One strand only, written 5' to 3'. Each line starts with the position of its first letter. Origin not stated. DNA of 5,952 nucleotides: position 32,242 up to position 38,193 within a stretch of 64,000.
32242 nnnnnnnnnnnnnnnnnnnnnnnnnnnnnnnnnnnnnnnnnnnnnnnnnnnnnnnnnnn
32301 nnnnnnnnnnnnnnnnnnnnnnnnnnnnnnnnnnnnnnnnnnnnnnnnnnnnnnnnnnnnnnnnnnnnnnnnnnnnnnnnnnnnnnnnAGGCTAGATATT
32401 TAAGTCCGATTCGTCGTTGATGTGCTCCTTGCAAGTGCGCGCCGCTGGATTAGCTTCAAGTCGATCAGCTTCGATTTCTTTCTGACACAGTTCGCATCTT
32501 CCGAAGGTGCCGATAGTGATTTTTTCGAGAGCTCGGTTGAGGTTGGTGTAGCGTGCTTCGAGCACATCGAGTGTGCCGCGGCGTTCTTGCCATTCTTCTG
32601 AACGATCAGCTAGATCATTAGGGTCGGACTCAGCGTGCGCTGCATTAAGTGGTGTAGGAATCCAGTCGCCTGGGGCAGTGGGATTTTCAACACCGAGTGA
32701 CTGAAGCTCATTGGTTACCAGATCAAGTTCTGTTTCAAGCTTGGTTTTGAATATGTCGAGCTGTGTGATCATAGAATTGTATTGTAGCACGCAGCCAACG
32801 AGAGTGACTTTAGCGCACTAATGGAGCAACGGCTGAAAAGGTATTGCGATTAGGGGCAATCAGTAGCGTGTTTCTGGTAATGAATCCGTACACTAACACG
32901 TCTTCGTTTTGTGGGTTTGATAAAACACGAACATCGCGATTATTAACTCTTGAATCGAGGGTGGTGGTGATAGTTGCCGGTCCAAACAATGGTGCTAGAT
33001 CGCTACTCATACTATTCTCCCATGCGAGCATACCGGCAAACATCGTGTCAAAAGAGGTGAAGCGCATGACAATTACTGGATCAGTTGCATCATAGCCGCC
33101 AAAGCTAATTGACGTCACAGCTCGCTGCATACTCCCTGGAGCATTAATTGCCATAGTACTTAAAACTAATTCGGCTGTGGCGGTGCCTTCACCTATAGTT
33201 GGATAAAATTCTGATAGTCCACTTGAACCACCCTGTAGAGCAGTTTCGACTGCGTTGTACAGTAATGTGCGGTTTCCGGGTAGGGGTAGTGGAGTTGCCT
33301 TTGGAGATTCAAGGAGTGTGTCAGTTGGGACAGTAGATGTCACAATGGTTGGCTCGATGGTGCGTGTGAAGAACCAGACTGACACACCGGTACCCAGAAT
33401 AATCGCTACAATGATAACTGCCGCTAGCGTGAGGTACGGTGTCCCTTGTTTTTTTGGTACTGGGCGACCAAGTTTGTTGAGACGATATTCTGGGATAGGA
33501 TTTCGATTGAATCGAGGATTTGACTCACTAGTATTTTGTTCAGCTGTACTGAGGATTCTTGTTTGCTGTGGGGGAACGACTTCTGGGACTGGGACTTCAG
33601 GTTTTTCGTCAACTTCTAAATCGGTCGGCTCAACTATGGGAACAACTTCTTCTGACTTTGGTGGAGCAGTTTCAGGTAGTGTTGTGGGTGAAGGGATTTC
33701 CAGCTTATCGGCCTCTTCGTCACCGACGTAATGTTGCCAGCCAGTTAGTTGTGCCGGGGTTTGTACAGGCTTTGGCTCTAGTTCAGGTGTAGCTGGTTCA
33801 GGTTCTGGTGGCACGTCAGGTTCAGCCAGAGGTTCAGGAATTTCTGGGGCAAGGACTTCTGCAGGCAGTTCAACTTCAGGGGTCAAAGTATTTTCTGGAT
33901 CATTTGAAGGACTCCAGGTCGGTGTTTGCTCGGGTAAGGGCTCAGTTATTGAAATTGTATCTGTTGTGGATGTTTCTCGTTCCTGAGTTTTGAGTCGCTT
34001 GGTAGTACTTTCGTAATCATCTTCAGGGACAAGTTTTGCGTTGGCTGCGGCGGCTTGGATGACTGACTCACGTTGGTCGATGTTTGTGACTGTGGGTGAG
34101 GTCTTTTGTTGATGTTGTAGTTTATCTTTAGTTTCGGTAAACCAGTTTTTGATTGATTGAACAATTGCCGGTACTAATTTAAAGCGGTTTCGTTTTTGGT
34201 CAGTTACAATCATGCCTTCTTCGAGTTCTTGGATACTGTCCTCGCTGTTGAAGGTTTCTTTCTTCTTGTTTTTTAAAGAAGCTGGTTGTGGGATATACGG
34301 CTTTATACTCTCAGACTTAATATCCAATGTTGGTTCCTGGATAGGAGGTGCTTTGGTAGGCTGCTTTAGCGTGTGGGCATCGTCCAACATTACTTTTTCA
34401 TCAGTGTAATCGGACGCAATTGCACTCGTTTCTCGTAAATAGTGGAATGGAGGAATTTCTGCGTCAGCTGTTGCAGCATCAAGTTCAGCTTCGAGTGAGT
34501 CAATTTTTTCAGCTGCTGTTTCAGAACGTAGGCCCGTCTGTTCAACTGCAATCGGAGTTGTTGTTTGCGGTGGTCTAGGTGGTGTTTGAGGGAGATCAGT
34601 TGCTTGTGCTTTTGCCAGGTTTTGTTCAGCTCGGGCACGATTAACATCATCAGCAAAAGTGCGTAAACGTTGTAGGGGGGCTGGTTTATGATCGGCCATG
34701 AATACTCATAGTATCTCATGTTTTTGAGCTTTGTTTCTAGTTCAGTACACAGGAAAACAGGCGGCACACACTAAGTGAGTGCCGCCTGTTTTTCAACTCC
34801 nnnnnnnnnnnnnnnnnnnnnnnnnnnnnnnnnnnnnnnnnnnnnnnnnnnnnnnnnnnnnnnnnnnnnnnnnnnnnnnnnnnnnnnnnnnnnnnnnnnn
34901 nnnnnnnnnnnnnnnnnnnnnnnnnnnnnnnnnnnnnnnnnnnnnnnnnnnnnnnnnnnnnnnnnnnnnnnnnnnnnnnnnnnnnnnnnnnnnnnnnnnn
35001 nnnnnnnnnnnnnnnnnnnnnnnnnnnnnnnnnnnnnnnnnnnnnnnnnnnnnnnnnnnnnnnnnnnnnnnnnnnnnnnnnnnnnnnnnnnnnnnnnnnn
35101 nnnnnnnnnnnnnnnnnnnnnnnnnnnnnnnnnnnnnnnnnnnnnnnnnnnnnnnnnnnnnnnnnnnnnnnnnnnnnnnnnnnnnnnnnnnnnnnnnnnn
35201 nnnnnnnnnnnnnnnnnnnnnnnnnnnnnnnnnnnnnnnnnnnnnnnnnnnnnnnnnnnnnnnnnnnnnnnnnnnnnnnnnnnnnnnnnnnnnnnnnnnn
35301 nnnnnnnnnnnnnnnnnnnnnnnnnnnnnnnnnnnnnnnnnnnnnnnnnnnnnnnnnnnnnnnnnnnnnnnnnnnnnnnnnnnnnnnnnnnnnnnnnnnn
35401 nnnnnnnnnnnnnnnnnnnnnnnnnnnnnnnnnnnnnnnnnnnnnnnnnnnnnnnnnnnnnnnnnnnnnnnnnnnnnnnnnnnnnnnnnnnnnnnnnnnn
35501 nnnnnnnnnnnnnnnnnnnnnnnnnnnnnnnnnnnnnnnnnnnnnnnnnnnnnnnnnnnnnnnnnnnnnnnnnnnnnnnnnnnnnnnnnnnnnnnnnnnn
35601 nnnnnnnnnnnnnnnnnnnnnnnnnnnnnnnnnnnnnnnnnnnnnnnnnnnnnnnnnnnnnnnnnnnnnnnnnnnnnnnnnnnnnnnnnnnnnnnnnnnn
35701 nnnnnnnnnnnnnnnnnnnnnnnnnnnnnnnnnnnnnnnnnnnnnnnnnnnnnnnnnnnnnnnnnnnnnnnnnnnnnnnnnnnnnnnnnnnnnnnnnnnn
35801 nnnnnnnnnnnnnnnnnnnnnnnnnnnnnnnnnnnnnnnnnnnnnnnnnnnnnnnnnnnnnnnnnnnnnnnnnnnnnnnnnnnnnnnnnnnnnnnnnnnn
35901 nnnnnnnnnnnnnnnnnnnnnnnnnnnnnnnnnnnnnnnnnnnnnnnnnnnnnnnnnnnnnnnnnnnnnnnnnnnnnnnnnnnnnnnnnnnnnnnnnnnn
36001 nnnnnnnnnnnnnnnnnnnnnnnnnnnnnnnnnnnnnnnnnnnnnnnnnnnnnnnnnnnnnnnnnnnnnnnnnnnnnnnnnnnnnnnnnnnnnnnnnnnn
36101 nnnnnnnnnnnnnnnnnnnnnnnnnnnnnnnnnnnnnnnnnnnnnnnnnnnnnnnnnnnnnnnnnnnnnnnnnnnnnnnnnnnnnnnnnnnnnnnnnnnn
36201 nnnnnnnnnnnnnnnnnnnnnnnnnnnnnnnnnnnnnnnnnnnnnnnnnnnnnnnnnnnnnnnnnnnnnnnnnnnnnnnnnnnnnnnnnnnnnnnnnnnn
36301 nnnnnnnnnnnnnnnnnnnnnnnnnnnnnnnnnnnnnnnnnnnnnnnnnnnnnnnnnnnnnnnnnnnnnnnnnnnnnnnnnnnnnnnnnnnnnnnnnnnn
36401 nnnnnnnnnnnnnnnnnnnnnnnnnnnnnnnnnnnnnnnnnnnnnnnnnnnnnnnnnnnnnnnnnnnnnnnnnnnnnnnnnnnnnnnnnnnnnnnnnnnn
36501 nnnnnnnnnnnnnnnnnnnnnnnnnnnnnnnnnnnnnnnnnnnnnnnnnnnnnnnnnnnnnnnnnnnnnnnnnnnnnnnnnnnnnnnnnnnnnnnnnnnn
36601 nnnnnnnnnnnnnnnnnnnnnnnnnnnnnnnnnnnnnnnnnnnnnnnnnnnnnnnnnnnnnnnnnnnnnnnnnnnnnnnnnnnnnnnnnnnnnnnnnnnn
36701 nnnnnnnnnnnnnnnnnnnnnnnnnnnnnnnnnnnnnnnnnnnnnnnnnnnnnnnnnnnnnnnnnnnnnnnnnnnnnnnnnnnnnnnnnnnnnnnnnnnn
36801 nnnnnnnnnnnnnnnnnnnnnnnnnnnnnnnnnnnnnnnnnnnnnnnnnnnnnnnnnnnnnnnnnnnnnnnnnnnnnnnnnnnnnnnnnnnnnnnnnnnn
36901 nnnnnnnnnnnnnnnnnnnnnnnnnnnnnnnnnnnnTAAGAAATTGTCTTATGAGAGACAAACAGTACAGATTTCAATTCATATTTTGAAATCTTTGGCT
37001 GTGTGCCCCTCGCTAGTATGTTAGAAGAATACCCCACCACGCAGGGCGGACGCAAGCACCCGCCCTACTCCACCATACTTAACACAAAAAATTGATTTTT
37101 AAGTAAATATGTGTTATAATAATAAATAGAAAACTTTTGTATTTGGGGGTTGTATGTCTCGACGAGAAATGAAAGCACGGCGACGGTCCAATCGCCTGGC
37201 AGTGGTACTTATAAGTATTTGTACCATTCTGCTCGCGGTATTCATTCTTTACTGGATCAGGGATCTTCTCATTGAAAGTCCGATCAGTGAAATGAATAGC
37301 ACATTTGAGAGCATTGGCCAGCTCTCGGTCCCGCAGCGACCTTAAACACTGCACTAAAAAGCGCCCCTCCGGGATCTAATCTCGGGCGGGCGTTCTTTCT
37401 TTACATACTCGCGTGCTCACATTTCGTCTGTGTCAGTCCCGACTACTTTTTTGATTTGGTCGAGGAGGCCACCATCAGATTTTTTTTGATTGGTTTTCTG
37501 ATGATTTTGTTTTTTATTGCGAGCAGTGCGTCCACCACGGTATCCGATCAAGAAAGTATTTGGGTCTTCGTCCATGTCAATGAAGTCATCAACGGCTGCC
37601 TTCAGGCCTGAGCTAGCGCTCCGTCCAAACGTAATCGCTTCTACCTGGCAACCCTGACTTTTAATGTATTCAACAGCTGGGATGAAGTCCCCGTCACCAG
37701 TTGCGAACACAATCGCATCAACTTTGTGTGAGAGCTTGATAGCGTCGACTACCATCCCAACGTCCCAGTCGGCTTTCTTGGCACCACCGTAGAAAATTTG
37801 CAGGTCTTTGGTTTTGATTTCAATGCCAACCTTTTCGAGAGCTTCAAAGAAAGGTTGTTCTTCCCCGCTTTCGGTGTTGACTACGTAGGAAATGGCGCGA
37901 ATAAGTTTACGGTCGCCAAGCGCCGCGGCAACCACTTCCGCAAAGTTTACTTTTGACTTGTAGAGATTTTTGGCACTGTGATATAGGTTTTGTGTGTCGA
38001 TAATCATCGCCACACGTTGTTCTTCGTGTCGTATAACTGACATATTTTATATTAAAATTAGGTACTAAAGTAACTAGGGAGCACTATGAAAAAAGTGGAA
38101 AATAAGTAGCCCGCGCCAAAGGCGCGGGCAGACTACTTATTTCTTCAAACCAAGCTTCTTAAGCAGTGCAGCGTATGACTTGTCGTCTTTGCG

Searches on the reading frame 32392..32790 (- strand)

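Call 13: search_protein_families(library=pfam, max_evalue=0.00001, proteins=[window:32392-32790:-])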
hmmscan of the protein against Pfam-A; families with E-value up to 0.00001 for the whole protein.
window:32392-32790:- (132 aa): 1 family
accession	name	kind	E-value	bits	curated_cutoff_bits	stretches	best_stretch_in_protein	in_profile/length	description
PF01258.23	zf-dskA_traR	-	3.2e-07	30.7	24.9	1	94-122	1-29/36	Prokaryotic dksA/traR C4-type zinc finger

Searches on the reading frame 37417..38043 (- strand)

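Call 14: search_protein_families(library=pfam, max_evalue=0.00001, proteins=[window:37417-38043:-])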
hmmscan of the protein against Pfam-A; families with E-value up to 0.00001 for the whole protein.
window:37417-38043:- (208 aa): 1 family
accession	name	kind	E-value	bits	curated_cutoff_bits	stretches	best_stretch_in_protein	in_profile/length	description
PF01936.24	NYN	-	1.8e-29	103.6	24.2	1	10-158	1-145/145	NYN domain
